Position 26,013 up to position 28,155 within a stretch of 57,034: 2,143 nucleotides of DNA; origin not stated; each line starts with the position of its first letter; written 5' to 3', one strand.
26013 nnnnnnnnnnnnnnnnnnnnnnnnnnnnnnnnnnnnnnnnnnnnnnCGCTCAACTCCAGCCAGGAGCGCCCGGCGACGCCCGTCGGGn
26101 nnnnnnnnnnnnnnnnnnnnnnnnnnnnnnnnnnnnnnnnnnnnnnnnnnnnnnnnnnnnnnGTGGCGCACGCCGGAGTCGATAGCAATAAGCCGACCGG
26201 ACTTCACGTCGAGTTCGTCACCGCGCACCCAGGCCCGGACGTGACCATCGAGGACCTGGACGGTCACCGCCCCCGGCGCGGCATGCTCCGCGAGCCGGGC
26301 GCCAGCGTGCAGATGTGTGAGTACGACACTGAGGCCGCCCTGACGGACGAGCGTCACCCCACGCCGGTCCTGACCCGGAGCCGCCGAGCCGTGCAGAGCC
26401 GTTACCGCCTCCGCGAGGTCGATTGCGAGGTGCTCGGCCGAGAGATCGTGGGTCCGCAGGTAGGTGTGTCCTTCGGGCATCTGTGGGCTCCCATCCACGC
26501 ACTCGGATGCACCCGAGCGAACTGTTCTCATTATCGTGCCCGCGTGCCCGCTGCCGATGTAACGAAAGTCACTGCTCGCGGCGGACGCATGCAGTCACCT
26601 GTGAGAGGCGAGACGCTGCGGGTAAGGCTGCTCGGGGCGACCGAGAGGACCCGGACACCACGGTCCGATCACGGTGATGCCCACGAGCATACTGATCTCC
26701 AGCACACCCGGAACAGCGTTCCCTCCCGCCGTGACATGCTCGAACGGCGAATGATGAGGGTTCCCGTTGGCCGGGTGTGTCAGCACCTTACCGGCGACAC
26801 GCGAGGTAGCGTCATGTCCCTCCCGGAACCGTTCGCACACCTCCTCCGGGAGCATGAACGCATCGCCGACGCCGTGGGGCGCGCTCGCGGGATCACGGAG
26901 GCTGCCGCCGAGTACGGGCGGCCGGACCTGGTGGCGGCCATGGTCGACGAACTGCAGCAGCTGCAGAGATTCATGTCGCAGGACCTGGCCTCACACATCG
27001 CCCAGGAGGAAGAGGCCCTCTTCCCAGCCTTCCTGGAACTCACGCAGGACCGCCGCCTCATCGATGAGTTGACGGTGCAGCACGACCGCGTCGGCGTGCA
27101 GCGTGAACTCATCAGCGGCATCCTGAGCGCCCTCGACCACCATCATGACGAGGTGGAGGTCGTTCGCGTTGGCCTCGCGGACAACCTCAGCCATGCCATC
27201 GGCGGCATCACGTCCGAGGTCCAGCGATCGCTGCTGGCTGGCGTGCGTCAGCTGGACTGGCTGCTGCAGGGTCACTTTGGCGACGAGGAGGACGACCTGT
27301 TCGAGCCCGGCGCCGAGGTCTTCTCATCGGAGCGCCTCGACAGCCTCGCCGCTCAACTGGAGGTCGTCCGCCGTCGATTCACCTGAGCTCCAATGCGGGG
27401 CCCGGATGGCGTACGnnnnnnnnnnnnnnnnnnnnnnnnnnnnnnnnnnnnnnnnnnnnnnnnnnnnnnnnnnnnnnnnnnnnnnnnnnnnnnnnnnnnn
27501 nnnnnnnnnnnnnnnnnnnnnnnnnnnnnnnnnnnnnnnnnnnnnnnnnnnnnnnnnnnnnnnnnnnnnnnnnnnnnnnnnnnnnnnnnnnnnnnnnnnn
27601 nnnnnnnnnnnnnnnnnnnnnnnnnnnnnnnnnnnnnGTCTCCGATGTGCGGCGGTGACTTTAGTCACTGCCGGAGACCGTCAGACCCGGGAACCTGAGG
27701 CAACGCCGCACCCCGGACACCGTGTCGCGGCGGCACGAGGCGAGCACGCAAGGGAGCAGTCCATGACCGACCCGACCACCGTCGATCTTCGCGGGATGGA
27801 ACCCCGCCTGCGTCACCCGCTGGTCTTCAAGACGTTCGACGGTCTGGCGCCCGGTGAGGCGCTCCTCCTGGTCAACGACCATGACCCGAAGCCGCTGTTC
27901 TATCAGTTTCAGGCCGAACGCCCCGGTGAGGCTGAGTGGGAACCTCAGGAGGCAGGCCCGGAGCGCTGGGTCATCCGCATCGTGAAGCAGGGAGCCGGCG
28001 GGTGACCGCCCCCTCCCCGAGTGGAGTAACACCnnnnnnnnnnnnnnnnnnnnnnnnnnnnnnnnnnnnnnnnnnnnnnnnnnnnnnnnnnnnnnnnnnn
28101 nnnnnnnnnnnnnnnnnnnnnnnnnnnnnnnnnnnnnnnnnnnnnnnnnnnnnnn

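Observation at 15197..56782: About 41.5 kb of accessory DNA lies between an orphan 3' tail and the working 3' end of the class II ribonucleotide reductase gene (39-bp att-like direct repeat)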

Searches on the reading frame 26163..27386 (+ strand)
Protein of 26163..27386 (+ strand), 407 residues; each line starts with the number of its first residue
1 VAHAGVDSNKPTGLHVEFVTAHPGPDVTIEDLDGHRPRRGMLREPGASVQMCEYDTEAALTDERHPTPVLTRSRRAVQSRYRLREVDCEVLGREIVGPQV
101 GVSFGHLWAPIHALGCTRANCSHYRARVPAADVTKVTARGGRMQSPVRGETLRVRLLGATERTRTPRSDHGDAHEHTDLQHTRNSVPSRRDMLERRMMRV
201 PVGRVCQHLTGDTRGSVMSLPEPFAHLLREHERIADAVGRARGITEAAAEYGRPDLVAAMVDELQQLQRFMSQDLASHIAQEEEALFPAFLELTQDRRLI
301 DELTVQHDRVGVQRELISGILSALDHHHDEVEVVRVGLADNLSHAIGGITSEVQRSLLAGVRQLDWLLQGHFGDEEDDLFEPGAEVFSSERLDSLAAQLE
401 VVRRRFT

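Call 17: search_protein_families(library=pfam, proteins=[window:26163-27386:+], max_evalue=0.01)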
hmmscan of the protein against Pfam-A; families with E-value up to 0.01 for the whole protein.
window:26163-27386:+ (407 aa): 2 families
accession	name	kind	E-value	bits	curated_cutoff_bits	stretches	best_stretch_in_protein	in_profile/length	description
PF01814.28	Hemerythrin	-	2.5e-10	41.4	25.3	1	224-333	3-101/127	Hemerythrin HHE cation binding domain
PF02092.22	tRNA_synt_2f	-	0.0042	16.5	29.2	1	234-299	363-428/536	Glycyl-tRNA synthetase beta subunit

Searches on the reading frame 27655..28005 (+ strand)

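Call 17: search_protein_families(library=pfam, proteins=[window:27655-28005:+], max_evalue=0.01)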
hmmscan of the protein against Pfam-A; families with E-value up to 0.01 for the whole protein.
window:27655-28005:+ (116 aa): 1 family
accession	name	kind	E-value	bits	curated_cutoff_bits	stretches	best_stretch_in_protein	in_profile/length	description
PF10006.14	DUF2249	-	1.1e-28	99.3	29.5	1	42-111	1-70/70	Uncharacterized conserved protein (DUF2249)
